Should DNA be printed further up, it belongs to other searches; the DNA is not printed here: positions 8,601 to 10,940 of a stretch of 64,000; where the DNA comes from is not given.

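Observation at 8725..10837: Minimal single-gene AT-rich island encoding a fused ABC-ATPase and Toprim-like nuclease (OLD / one-chain PARIS-like)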

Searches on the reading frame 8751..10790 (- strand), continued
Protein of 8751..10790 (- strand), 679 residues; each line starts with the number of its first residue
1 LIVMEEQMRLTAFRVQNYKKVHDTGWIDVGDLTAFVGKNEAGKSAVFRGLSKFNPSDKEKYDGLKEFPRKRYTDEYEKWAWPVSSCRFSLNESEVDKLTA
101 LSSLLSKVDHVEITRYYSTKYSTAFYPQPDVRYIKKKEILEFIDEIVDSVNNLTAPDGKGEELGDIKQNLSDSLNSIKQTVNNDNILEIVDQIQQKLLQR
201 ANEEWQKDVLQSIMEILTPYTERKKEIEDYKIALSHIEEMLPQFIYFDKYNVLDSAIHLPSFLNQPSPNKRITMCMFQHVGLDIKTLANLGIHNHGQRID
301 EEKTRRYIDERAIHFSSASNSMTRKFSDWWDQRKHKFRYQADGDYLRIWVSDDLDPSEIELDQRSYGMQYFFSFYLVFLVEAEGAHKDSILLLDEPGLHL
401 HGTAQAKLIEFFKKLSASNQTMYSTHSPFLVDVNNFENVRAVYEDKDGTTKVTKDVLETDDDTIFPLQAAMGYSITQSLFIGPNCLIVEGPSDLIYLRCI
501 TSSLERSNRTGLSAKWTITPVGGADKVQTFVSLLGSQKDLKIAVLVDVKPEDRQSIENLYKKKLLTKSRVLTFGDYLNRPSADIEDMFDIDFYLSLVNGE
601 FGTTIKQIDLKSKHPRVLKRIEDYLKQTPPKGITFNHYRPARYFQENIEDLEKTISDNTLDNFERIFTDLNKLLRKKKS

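Call 62: search_dna_similar(query=window:8754-10769:-, collection=phages, mode=protein, max_rows=15)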
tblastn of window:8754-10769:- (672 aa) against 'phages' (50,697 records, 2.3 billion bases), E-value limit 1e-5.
Records with a match: 2; places in all: 2; records where one place covers at least 80% of the query: 1.
Best place of each record, by identity: <60% 2.
By first word of the organism name: Bacteriophage 1; Helicobacter 1.
By host as written in the record: - 1; Helicobacter pylori Pt11438A 1.
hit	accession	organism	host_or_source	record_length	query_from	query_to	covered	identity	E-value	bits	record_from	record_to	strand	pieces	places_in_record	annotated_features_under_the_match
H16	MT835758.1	Bacteriophage sp.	human fecal samples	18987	3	668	99%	29.2%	1e-67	246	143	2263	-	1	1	record has no annotation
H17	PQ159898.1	Helicobacter phage Pt11438A_1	Helicobacter pylori Pt11438A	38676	364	516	23%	23.3%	4e-7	60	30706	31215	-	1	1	putative ATP-dependent endonuclease | hypothetical protein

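Call 63: get_annotated_region(hit=H5, flank=6000)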
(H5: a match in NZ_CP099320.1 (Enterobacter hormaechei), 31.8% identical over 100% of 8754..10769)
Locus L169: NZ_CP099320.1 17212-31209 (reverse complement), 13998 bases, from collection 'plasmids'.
description: Enterobacter hormaechei strain RHB45-SO-C02 plasmid unnamed2, complete sequence
organism: Enterobacter hormaechei (NCBI taxid 158836)
taxonomy: Bacteria; Pseudomonadota; Gammaproteobacteria; Enterobacterales; Enterobacteriaceae; Enterobacter; Enterobacter hormaechei
host: -; source: culture,Pooled soil sample collected from floor of poultry farm; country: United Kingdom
typing (MOB-suite, as given by PLSDB): conjugative; replicon IncFIA,IncFII; relaxase MOBF; mating-pair formation MPF_F
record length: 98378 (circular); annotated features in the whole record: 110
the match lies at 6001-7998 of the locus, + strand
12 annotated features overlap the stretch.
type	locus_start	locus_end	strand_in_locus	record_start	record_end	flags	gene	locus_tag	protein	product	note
CDS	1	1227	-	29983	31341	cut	-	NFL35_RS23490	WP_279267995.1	hypothetical protein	-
CDS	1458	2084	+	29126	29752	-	-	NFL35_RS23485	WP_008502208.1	ParA family plasmid-partitioning AAA ATPase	-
CDS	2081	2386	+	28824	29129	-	-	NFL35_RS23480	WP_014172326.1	hypothetical protein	-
CDS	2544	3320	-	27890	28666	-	-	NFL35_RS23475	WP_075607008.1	site-specific integrase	GO:0015074 - DNA integration [Evidence IEA]; GO:0006310 - DNA recombination [Evidence IEA]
CDS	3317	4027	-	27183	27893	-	-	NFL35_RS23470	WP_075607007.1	hypothetical protein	-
CDS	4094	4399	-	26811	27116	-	-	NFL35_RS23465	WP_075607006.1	hypothetical protein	-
CDS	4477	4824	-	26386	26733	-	-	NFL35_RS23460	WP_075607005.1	hypothetical protein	-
CDS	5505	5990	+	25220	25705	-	-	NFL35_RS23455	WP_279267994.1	hypothetical protein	-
CDS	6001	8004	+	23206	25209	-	-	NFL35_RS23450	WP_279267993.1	AAA family ATPase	-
CDS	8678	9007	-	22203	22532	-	-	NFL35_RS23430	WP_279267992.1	hypothetical protein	-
CDS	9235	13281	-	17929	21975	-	-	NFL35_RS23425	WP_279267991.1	autotransporter outer membrane beta-barrel domain-containing protein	GO:0046819 - protein secretion by the type V secretion system [Evidence IEA]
CDS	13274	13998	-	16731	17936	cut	-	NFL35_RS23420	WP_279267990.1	autotransporter strand-loop-strand O-heptosyltransferase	-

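Call 64: get_annotated_region(hit=H1, flank=6000)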
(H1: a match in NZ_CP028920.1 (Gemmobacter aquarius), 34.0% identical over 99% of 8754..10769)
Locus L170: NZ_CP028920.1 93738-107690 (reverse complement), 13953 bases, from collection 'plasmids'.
description: Gemmobacter aquarius strain HYN0069 plasmid unnamed2, complete sequence
organism: Gemmobacter aquarius (NCBI taxid 2169400)
taxonomy: Bacteria; Pseudomonadota; Alphaproteobacteria; Rhodobacterales; Paracoccaceae; Gemmobacter; Gemmobacter aquarius
host: -; source: Whole organism,fresh water; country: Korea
typing (MOB-suite, as given by PLSDB): non-mobilizable; replicon rep_cluster_547
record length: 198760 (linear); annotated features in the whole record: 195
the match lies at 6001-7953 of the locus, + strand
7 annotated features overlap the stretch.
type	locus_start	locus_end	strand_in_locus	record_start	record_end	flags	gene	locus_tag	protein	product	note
CDS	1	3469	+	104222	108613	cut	-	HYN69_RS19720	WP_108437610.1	strawberry notch family protein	-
CDS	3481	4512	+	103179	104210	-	-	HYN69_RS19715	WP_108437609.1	toprim domain-containing protein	-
CDS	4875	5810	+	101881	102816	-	-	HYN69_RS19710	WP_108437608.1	DUF2493 domain-containing protein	-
CDS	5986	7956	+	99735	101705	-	-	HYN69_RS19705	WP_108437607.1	AAA family ATPase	-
CDS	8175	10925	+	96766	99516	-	-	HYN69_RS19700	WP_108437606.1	DEAD/DEAH box helicase family protein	-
CDS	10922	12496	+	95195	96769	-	-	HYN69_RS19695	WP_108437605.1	restriction endonuclease subunit S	GO:0006304 - DNA modification [Evidence IEA]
CDS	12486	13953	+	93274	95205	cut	-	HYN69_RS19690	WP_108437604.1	DUF262 domain-containing protein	-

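Call 81: list_cluster_members(proteins=[P0001, P0071, P0018, P0068])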
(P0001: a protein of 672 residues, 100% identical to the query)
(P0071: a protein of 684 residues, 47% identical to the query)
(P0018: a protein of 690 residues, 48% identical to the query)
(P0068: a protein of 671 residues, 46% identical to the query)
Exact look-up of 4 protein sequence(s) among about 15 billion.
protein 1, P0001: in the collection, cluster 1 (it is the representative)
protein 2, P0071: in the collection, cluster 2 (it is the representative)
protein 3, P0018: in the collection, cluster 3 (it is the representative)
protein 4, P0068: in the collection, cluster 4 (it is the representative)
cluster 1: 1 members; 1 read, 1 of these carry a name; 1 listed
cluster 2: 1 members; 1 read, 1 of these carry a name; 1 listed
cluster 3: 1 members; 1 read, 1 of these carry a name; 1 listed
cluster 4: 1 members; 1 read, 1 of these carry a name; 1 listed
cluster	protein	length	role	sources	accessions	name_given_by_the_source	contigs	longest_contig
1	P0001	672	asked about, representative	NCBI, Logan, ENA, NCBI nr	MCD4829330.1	MAG: AAA family ATPase [Candidatus Cloacimonetes bacterium] | AAA family ATPase [Candidatus Cloacimonadota bacterium]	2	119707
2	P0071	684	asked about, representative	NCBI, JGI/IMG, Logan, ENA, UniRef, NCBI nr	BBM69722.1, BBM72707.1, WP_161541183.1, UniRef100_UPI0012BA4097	AAA family ATPase [Rhodothermus marinus] | AAA family ATPase n=1 Tax=Rhodothermus marinus TaxID=29549 RepID=UPI0012BA4097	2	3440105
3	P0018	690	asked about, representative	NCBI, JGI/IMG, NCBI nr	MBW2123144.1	MAG: AAA family ATPase [Deltaproteobacteria bacterium] | AAA family ATPase [Deltaproteobacteria bacterium]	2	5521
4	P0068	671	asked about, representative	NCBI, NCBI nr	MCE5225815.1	MAG: AAA family ATPase [Porphyromonadaceae bacterium] | AAA family ATPase [Porphyromonadaceae bacterium]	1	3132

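Call 94: find_related_loci(query=A1, collection=viral_contigs, flank=5000)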
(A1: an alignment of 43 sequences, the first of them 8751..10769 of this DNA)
Query A1 (672 aa) in viral_contigs; peptide patterns used: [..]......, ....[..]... (x = any residue, [..] = any of these).
309 stretches matched a pattern; 4 encode a relative of the query (tblastn E <= 1e-3); 4 distinct loci.
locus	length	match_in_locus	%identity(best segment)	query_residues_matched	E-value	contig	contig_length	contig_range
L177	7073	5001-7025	38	1-664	6e-137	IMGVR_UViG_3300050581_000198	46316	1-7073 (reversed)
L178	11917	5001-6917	32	3-667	4e-92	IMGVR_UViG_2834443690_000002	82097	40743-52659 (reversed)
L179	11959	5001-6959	29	1-668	1e-80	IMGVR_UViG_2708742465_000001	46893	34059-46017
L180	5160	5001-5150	74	1-50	3e-20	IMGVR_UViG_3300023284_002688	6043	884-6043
